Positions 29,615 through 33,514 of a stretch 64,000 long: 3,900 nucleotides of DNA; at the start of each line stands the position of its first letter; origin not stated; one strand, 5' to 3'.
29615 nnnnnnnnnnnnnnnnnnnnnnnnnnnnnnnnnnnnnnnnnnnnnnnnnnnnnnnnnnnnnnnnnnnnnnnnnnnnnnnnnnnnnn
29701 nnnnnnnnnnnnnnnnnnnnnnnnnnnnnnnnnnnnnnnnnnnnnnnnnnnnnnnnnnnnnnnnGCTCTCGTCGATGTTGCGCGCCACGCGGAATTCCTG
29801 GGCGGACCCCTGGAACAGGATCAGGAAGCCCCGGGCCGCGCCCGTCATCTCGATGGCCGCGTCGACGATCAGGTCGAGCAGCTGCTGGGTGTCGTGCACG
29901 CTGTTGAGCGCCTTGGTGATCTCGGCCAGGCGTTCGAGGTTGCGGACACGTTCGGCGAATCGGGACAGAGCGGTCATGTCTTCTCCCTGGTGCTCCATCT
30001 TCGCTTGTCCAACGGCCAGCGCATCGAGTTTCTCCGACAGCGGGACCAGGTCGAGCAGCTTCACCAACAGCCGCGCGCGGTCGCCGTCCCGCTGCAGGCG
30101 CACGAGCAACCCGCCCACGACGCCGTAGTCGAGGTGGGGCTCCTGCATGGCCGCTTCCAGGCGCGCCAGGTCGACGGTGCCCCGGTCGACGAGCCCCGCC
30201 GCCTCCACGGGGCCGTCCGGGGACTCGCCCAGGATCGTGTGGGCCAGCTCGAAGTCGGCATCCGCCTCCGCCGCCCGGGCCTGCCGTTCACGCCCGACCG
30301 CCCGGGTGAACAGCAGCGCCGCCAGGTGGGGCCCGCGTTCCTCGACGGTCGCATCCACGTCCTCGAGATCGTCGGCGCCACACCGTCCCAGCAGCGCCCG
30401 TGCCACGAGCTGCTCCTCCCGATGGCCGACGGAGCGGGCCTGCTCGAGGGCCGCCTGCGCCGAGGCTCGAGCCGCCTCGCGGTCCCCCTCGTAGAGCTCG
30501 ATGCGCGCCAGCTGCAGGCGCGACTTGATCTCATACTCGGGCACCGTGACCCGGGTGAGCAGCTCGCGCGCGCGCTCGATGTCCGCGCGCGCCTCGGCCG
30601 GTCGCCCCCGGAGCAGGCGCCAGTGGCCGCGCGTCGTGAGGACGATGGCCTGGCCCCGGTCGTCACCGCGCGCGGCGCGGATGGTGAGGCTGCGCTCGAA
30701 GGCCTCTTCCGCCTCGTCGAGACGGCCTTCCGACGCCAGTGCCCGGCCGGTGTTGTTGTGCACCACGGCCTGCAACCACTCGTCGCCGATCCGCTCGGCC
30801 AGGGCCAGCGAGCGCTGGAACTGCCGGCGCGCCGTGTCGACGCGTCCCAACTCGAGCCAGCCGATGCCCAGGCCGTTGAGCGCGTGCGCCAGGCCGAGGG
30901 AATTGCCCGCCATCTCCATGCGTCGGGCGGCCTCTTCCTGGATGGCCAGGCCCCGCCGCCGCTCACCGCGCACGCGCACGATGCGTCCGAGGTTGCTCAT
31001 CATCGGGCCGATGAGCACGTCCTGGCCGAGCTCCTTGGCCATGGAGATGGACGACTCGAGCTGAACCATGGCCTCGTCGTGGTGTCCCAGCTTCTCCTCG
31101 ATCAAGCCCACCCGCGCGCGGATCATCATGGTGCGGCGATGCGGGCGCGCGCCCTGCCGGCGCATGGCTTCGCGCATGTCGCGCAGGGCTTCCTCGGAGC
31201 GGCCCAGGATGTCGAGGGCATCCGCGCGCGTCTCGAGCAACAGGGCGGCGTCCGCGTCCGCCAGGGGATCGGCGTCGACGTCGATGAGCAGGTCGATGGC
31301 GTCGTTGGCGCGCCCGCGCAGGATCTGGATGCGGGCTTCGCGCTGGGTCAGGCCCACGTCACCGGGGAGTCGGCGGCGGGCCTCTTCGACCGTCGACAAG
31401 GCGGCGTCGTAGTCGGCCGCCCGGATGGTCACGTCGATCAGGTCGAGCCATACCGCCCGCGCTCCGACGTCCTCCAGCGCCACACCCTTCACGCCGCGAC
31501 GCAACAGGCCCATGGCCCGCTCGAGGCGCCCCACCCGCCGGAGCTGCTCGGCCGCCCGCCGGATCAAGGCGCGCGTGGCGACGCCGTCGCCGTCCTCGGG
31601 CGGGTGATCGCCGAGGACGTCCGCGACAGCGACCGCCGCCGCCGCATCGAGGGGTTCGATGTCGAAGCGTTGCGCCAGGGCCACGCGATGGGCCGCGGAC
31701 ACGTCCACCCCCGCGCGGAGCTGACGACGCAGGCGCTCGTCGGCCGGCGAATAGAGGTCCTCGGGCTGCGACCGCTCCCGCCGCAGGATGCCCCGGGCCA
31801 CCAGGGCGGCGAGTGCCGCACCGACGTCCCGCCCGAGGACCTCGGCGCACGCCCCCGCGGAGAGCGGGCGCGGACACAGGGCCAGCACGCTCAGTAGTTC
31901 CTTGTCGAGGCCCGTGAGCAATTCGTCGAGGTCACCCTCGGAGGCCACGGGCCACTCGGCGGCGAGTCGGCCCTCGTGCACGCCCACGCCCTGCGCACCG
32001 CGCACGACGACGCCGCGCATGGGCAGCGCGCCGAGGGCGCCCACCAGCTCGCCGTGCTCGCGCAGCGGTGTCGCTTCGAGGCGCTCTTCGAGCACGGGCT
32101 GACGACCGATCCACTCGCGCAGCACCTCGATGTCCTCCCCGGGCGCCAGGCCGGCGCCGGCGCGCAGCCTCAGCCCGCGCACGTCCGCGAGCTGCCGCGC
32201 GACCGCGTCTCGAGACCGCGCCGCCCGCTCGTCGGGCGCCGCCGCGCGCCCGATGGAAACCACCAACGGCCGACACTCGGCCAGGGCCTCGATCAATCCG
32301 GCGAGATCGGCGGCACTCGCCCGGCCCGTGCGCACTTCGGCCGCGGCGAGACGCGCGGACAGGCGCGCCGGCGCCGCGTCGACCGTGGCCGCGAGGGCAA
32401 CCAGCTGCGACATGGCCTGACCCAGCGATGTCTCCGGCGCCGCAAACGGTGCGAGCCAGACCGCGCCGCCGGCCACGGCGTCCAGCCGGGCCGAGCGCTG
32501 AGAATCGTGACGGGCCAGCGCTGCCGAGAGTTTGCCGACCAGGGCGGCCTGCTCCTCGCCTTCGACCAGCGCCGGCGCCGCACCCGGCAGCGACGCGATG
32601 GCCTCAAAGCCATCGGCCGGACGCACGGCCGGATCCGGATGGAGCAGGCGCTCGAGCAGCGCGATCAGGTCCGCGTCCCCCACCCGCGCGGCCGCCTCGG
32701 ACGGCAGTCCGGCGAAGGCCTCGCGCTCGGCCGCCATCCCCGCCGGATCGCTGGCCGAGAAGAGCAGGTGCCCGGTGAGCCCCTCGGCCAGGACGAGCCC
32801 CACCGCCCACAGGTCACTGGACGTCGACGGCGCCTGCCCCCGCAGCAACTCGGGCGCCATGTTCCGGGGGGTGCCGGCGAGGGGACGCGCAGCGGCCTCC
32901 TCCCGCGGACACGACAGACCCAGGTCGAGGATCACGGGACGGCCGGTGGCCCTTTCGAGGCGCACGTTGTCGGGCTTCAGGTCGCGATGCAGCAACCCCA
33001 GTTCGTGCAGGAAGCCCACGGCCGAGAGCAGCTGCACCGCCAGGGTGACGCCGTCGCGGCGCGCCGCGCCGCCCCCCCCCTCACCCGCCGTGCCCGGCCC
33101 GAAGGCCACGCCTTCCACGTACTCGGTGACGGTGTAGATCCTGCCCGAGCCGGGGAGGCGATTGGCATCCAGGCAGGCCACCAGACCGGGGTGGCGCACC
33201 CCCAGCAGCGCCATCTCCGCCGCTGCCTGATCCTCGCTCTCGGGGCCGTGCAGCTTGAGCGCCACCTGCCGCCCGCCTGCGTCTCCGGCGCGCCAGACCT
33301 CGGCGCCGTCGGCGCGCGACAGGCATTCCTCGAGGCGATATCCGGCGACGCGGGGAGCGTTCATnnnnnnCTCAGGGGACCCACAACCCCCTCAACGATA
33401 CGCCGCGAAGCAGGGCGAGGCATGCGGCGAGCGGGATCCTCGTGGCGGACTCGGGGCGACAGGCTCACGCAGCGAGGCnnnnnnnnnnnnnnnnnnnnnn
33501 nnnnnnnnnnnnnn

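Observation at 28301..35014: vWA membrane protein followed by a 1689-aa Ser/Thr-kinase-GAF-sigma54-activator-HTH fusion: possible undescribed signalling module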

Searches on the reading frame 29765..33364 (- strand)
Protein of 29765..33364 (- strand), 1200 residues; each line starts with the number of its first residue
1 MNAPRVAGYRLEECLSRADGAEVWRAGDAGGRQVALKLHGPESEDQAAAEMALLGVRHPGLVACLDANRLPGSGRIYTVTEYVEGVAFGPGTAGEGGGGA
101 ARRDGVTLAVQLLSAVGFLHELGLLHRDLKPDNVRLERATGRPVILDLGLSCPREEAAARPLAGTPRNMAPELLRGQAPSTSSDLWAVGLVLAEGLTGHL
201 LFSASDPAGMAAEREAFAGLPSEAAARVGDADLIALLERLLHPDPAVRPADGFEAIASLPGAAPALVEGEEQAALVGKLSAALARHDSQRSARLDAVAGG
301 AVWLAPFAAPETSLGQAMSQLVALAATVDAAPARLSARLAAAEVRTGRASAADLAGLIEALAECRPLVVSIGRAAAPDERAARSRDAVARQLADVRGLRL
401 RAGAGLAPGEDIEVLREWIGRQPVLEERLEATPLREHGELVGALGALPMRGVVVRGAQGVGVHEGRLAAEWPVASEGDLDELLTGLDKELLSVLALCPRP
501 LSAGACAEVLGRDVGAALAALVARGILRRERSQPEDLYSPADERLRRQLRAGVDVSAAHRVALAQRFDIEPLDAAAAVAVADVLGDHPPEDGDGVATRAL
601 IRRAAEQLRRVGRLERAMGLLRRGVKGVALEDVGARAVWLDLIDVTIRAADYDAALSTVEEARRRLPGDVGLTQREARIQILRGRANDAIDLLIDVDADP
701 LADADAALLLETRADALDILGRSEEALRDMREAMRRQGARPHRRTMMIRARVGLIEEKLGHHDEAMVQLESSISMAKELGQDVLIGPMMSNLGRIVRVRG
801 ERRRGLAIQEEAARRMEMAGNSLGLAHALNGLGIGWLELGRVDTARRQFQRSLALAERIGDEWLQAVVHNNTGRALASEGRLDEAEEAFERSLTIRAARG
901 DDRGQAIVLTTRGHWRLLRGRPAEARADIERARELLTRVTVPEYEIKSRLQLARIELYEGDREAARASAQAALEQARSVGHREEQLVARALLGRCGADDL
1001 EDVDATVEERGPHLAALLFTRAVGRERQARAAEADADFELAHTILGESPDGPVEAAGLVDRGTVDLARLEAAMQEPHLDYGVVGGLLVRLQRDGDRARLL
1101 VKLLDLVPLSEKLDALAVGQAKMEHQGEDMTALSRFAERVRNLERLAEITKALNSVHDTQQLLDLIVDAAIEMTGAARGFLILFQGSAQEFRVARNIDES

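Call 39: find_related_loci(query=A3, collection=genome_contigs, flank=10000)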
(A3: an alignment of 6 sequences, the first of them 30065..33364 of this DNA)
Query A3 (1100 aa) in genome_contigs; peptide patterns used: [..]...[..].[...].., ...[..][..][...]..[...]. (x = any residue, [..] = any of these).
600 stretches matched a pattern (row limit reached: there are more); 578 encode a relative of the query (tblastn E <= 1e-3); the best 80 are kept; 80 distinct loci.
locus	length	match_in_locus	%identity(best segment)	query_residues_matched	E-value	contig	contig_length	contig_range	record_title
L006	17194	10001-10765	35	9-248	8e-20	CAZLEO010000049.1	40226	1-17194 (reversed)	MAG TPA_asm: uncultured Rickettsiales bacterium isolate SRP077602_co5_403 genome assembly, contig: NODE_4753_length_4022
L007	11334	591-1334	35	5-244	7e-20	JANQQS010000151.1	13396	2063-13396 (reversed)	MAG: Myxococcota bacterium isolate IP29b_bin.34 k99_136086, whole genome shotgun sequence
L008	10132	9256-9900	30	1-206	1e-19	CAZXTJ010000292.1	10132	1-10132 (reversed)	MAG TPA_asm: uncultured bacterium isolate binchicken_co56_54 genome assembly, contig: NODE_2131_length_10132_cov_6.47782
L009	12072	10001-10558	36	31-205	2e-19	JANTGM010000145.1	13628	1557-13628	MAG: Kofleriaceae bacterium isolate bin10064 c_000000004650, whole genome shotgun sequence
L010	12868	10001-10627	31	5-204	2e-19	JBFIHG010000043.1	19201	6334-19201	MAG: Porticoccaceae bacterium isolate Mix_sand11.2021.09.Z.15 k141_3150316_length_19201_cov_18.5304, whole genome shotgu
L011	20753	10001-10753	34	5-248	1e-18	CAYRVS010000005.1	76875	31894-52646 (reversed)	MAG TPA_asm: uncultured Planctomycetaceae bacterium isolate binchicken_co311_245 genome assembly, contig: NODE_610_lengt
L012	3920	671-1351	29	9-228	9e-19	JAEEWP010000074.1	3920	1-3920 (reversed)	MAG: Bacillales bacterium isolate Tb.RUG.482 NODE_109362_length_3920_cov_0.835223, whole genome shotgun sequence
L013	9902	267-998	35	9-251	1e-18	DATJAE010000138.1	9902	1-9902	MAG TPA_asm: Kofleriaceae bacterium isolate SMAG_U15319 k141_3734413, whole genome shotgun sequence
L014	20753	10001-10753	31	9-250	2e-18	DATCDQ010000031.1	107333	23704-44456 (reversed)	MAG TPA_asm: Microbacteriaceae bacterium isolate SMAG_U7730 k141_536609, whole genome shotgun sequence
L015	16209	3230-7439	29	6-203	4e-18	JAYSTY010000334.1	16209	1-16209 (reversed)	MAG: Blastocatellia bacterium isolate GFS_12554 GFS_12554_333, whole genome shotgun sequence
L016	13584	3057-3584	33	26-213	4e-18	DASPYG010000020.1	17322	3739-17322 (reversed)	MAG TPA_asm: Candidatus Nitrosopolaris sp. isolate SMAG_U11587 k141_1441443, whole genome shotgun sequence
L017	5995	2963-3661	31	1-215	5e-18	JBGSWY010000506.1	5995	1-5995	MAG: Burkholderiaceae bacterium isolate JTS-RE52 k141_12299858, whole genome shotgun sequence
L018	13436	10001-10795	32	120-391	4e-18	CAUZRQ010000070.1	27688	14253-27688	MAG: Planctomycetota bacterium isolate CB6_AW.30 genome assembly, contig: Ga0310123_10000800, whole genome shotgun seque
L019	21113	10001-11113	30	74-419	7e-18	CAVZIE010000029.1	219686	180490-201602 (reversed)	MAG: uncultured delta proteobacterium isolate MFD02416.bin.2.211 genome assembly, contig: contig_6670, whole genome shot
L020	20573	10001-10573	34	9-198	9e-18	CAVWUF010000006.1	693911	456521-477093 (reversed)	MAG: uncultured Acidobacteriaceae bacterium isolate MFD01689.bin.1.40 genome assembly, contig: contig_39477, whole genom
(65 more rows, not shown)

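Call 50: search_solved_structures(query=A3, max_evalue=1)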
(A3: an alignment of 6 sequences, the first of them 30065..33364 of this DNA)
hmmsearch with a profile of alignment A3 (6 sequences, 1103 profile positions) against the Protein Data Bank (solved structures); distinct sequences matched with E-value up to 1: 2920 (the best 60 are shown).
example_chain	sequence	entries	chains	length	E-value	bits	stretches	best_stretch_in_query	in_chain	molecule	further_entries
9ruk_A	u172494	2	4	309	3.1e-35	124.6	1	9-214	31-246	Serine/threonine-protein kinase StkP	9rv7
9ru3_A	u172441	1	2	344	4.4e-35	124.1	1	9-214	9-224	Serine/threonine-protein kinase StkP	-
9ruj_A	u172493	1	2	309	8.1e-35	123.2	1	9-214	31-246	Serine/threonine-protein kinase StkP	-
6i2p_A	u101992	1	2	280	4.4e-34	120.8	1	10-262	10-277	Serine/threonine-protein kinase PknB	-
3f69_A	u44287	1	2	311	4.7e-34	120.7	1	10-263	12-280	Serine/threonine-protein kinase pknB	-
3ori_A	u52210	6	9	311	6.2e-34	120.3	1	10-263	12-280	Serine/threonine protein kinase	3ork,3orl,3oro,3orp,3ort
5u94_A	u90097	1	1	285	1.3e-33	119.3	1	10-262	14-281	Serine/threonine-protein kinase PknB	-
6b2p_A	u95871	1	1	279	1.4e-33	119.1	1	11-262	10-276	Serine/threonine-protein kinase PknB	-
1mru_A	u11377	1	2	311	1.4e-33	119.1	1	10-263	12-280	Probable serine/threonine-protein kinase pknB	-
1o6y_A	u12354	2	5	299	1.6e-33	118.9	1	10-262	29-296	SERINE/THREONINE-PROTEIN KINASE PKNB | Probable serine/threonine-protein kinase pknB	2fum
4ow8_A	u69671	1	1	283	3.1e-33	118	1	9-248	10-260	Serine/threonine-protein kinase PknA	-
9tmq_A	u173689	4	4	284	3.1e-33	118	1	9-248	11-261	Serine/threonine-protein kinase PknA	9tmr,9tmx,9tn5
6b2q_A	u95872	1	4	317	4.1e-33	117.6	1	9-248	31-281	Serine/threonine-protein kinase PknA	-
4x3f_A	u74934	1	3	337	4.3e-33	117.5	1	9-248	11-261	Serine/threonine-protein kinase PknA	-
3f61_A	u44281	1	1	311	4.3e-33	117.5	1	10-263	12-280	Serine/threonine-protein kinase pknB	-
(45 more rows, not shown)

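Call 112: search_protein_representatives(protein=window:29765-33364:-)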
Query: 1200 residues. Proteins with E-value up to 0.001 (for the whole library): 395222; up to 1e-10: 60047; up to 1e-30: 138. The best 150 are listed.
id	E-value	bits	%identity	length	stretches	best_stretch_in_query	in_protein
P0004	2.3e-252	857.2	47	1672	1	9-1200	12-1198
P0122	3.3e-226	770.6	46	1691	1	5-1200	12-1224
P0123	7.7e-218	742.9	44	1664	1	3-1199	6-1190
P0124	1.3e-212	725.5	45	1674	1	2-1200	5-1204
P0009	2.1e-211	721.5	44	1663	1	4-1200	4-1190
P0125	4.6e-185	634.3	40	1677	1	5-1200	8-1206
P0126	1.3e-151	523.6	41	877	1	6-878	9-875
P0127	2.2e-107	377.1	49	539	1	5-532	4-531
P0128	5.6e-83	296.3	42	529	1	2-532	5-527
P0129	1.2e-48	182.5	26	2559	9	720-1003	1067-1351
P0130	2.4e-48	181.6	52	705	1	967-1200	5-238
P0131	2.4e-48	181.6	35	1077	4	753-921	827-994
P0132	4.6e-48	180.6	30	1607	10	757-909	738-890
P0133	2.4e-46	175.0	30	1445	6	751-911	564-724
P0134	3.4e-46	174.5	31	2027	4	9-198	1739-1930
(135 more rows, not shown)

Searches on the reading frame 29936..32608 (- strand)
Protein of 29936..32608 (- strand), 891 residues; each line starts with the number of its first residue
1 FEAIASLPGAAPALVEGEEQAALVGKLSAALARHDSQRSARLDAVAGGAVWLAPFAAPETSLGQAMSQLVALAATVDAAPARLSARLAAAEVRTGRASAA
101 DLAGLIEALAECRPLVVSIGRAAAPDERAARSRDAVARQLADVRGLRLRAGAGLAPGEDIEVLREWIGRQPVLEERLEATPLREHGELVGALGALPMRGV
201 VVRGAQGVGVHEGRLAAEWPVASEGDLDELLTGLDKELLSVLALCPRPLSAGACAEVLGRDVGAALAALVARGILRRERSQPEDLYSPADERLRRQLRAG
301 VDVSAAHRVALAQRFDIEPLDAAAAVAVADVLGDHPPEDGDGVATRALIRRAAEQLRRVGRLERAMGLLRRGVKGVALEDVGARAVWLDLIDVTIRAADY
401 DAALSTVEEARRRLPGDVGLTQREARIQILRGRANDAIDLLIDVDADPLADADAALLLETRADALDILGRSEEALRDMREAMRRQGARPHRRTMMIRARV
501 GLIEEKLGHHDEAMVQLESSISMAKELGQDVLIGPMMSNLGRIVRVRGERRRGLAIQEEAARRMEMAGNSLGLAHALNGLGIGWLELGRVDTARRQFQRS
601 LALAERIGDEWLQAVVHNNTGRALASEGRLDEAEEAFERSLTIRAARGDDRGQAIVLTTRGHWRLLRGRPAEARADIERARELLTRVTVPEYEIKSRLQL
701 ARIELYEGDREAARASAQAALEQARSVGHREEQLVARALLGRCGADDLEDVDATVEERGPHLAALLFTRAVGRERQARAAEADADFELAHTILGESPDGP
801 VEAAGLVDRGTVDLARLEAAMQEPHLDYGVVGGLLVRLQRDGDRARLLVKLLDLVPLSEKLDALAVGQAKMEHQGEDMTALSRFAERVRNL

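Call 65: predict_structure(alignment_id=A4)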
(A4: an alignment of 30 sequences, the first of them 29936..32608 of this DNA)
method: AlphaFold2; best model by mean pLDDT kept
length: 891 residues; sequences in the alignment: 30
mean_pLDDT: 89.0   pTM: 0.67
mean pLDDT of the five models: 89.0, 87.7, 87.2, 87.1, 86.2
residues with pLDDT >= 90: 555; 70-90: 286; 50-70: 36; < 50: 14
segments of 3 or more residues with pLDDT < 50: 1-10, 224-226
pLDDT, mean of each block of 10 residues (from residue 1): 42 69 88 85 89 85 90 89 91 80 94 91 76 92 89 79 93 87 79 85 84 78 56 85 89 91 89 80 82 72 82 83 90 79 88 91 93 82 89 93 95 91 95 91 93 94 92 96 93 95 92 97 94 95 91 97 95 97 93 97 96 97 93 97 93 96 95 98 88 96 97 98 91 96 92 91 97 96 97 92 97 95 88 92 96 93 94 73 70 56
secondary structure, 60 per line:
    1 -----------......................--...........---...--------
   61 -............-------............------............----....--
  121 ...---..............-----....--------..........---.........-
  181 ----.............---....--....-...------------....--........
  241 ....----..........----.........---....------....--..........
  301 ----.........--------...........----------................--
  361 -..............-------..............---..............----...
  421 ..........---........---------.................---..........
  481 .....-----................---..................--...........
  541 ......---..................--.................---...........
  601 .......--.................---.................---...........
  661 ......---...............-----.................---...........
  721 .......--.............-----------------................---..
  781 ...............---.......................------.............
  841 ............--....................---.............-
elements in order (helices of 4 or more, strands of 3 or more residues): H12-33 H36-46 E50-52 H62-73 H81-92 H99-110 E115-118 H127-140 E146-149 H158-167 H171-179 H185-197 E201-204 E207-210 H227-230 H233-244 H251-258 H263-271 E275-278 E285-288 H291-300 H305-313 H322-332 H343-358 H362-375 H383-396 H400-413 H418-430 H434-441 H451-467 H471-485 H491-506 H510-527 H530-546 H550-567 H570-586 H590-607 H610-626 H630-646 H650-666 H670-684 H690-706 H710-727 H730-742 H760-775 H779-795 H799-821 H828-852 H855-874 H878-890

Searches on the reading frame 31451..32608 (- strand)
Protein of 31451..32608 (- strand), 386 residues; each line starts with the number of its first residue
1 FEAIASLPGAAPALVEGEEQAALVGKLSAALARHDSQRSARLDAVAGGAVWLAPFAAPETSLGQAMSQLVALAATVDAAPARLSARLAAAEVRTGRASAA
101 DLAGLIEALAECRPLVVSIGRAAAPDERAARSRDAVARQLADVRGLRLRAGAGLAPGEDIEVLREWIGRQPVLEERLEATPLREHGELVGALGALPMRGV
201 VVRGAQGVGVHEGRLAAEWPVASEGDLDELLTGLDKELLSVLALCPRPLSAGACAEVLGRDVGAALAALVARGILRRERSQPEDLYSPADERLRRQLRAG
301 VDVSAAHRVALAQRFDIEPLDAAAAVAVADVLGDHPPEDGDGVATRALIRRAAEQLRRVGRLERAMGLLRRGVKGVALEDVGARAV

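Call 102: predict_structure(alignment_id=A6)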
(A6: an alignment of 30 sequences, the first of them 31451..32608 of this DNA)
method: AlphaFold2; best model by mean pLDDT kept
length: 386 residues; sequences in the alignment: 30
mean_pLDDT: 87.2   pTM: 0.67
mean pLDDT of the five models: 87.2, 86.2, 86.2, 85.9, 84.9
residues with pLDDT >= 90: 227; 70-90: 126; 50-70: 18; < 50: 15
segments of 3 or more residues with pLDDT < 50: 1-4, 378-386
pLDDT, mean of each block of 10 residues (from residue 1): 51 83 90 88 93 90 93 93 96 87 97 95 88 96 94 83 96 94 82 90 93 89 63 91 93 96 94 85 87 83 89 88 92 78 88 94 92 65 41
secondary structure, 60 per line:
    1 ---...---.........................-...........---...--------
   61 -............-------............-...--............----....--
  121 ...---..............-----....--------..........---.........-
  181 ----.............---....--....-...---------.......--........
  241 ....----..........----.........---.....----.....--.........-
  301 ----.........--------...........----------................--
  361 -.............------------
elements in order: H10-34 H36-46 E50-52 H62-73 H81-92 H99-110 E115-118 H127-140 E146-149 H158-167 H171-179 H185-197 E201-204 E207-210 H224-230 H233-244 H251-258 H263-271 E275-279 E284-288 H291-299 H305-313 H322-332 H343-358 H362-374
